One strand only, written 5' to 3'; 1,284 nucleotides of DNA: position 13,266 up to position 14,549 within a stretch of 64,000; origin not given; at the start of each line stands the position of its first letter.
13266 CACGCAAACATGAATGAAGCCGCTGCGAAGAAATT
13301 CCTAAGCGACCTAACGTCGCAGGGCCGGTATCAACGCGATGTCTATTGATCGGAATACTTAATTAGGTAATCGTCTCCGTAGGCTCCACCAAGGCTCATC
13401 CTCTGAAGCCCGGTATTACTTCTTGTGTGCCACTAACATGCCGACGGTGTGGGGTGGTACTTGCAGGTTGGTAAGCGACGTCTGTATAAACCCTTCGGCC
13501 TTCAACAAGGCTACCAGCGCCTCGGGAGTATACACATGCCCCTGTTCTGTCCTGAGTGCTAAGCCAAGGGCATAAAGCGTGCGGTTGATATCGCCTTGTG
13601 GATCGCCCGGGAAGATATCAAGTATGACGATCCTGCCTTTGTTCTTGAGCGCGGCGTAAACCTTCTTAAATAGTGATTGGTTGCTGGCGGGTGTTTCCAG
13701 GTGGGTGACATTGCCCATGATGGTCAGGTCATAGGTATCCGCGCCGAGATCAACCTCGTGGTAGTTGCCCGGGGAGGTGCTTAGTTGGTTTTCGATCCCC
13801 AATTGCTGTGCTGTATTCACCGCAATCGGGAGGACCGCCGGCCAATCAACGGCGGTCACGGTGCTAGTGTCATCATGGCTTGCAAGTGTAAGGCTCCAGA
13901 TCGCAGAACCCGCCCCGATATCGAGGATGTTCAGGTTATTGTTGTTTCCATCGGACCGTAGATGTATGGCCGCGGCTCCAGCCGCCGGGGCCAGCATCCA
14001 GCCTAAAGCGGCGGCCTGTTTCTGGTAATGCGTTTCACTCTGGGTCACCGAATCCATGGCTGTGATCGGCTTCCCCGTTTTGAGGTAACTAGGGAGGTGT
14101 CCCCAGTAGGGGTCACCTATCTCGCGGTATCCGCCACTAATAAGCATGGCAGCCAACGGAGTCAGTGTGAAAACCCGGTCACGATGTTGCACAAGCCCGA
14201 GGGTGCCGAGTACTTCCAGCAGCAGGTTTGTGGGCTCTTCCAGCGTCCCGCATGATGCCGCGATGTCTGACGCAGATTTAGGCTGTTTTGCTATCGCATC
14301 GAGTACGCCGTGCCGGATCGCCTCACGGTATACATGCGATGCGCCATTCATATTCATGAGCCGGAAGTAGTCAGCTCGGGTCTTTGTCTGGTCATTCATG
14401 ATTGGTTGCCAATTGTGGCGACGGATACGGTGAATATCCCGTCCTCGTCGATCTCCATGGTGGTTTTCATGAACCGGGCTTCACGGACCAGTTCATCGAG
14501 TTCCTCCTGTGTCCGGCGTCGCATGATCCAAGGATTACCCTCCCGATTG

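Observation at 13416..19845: Self-contained CDP-diacylglycerol-dependent lipid operon with two methyltransferases and a lipase-like domain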

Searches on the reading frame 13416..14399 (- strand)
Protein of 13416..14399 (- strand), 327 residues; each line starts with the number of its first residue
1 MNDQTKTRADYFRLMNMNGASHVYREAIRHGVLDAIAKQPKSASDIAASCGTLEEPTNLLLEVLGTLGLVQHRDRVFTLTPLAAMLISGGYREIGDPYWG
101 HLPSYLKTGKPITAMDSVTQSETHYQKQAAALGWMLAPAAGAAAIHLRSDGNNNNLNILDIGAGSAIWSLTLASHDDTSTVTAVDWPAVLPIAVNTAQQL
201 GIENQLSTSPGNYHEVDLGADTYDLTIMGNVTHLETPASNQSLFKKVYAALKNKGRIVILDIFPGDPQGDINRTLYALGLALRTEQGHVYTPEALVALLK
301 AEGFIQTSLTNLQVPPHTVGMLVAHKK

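Call 3: search_protein_families(library=pfam, proteins=[window:13416-14399:-], max_evalue=0.01)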
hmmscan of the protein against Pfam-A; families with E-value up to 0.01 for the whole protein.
window:13416-14399:- (327 aa): 9 families
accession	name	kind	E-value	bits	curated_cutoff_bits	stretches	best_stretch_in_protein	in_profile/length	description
PF00891.24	Methyltransf_2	-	5.1e-09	36.2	22.3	1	157-304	65-209/210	O-methyltransferase domain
PF08100.18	Dimerisation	-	1e-08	35.3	25.6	1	5-87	3-91/93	O-methyltransferase dimerisation domain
PF13649.12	Methyltransf_25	-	3.6e-08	34.4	27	1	158-255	1-97/97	Methyltransferase domain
PF13489.12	Methyltransf_23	-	2.5e-06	27.8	27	1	144-304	12-159/164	Methyltransferase domain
PF08241.18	Methyltransf_11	-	1.2e-05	26.3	21.2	1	159-259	1-95/95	Methyltransferase domain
PF13847.12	Methyltransf_31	-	6.1e-05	23.2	27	1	153-262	2-112/145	Methyltransferase domain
PF08242.18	Methyltransf_12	-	9.7e-05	23.5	30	1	159-257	1-98/98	Methyltransferase domain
PF25213.1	HVO_A0261_N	-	0.0083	16.4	35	0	26-82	10-66/86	HVO_A0261 N-terminal domain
PF05175.20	MTS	-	0.0094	16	23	0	154-259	31-138/170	Methyltransferase small domain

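Call 4: search_protein_families(library=ncbifam, proteins=[window:13416-14399:-], max_evalue=0.01)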
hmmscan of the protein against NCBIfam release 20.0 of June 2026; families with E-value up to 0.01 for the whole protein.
window:13416-14399:- (327 aa): 12 families
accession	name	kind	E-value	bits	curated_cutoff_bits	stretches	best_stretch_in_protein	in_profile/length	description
TIGR02716.1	C20_methyl_CrtF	equivalog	1.1e-08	34.5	276.1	1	23-91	6-74/306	bacteriochlorophyllide d C-20 methyltransferase BchU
NF043040.1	corrin_prot_MT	hypoth_equivalog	4.1e-07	29.6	180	1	153-279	40-165/216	corrinoid protein-associated methyltransferase CpaM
NF053543.1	FlxJ_fam_MTase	equivalog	9.6e-05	21.4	560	1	154-263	177-287/352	FlxJ family methyltransferase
NF001790.0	PRK00517.3-3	equivalog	0.00022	20.7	269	1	53-229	13-198/262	50S ribosomal protein L11 methyltransferase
NF052510.1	methyltran_MpqE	exception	0.00023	20.6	335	1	153-276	45-166/234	methyl-plastoquinone biosynthesis methyltransferase MpqE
TIGR01983.1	UbiG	equivalog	0.00031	20.1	102.95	1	152-260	47-152/228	bifunctional 2-polyprenyl-6-hydroxyphenol methylase/3-demethylubiquinol 3-O-methyltransferase UbiG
TIGR02072.1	BioC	equivalog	0.0012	18.7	184.95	1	152-257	32-130/244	malonyl-ACP O-methyltransferase BioC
NF008823.0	PRK11873.1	subfamily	0.0014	18.2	263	1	158-264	81-186/272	arsenite methyltransferase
TIGR03534.1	RF_mod_PrmC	equivalog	0.0017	17.8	199.1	1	152-214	86-148/253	peptide chain release factor N(5)-glutamine methyltransferase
TIGR01934.1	MenG_MenH_UbiE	subfamily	0.0033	16.8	158.35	1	152-264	37-146/223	ubiquinone/menaquinone biosynthesis methyltransferase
TIGR00536.1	hemK_fam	subfamily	0.0039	16.3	115.5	1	153-207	113-168/286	HemK family protein methyltransferase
NF001244.0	PRK00216.1-5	equivalog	0.0046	16.3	216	0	154-263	48-157/236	bifunctional demethylmenaquinone methyltransferase/2-methoxy-6-polyprenyl-1,4-benzoquinol methylase UbiE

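Call 26: search_solved_structures(query=window:13416-14399:-, max_evalue=0.01)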
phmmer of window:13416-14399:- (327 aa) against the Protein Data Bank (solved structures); distinct sequences matched with E-value up to 0.01: 12.
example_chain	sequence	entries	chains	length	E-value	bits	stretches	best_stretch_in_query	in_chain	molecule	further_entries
2r3s_A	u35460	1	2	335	1.6e-22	83.5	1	6-315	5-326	uncharacterized protein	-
7ux6_A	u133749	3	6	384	2.8e-13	53.1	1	95-317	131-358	MfnG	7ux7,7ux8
7wdq_A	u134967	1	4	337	1.4e-10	44.3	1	25-320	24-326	SAM-dependent MTHB methyltransferase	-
7wdw_A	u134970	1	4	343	1.5e-10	44.2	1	25-320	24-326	DSYB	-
4qvg_A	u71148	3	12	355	5.1e-08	35.8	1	157-268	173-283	SibL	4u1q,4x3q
5i2h_A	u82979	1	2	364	6.2e-08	35.6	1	140-293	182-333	O-methyltransferase family 2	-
22ow_A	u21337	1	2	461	1.7e-05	27.6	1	25-312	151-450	Methyltransferase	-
6c5b_A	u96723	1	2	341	5.6e-05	25.8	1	27-261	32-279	Methyltransferase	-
3dtn_A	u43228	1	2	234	0.00015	24.4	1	152-275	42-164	Putative Methyltransferase MM_2633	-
1x19_A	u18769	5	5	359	0.00025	23.7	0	157-270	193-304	CrtF-related protein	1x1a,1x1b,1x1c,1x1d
4a6d_A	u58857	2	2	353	0.00027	23.6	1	159-305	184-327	HYDROXYINDOLE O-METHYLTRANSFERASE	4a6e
7clf_A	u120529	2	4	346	0.009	18.6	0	146-313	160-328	Methyltransferase domain-containing protein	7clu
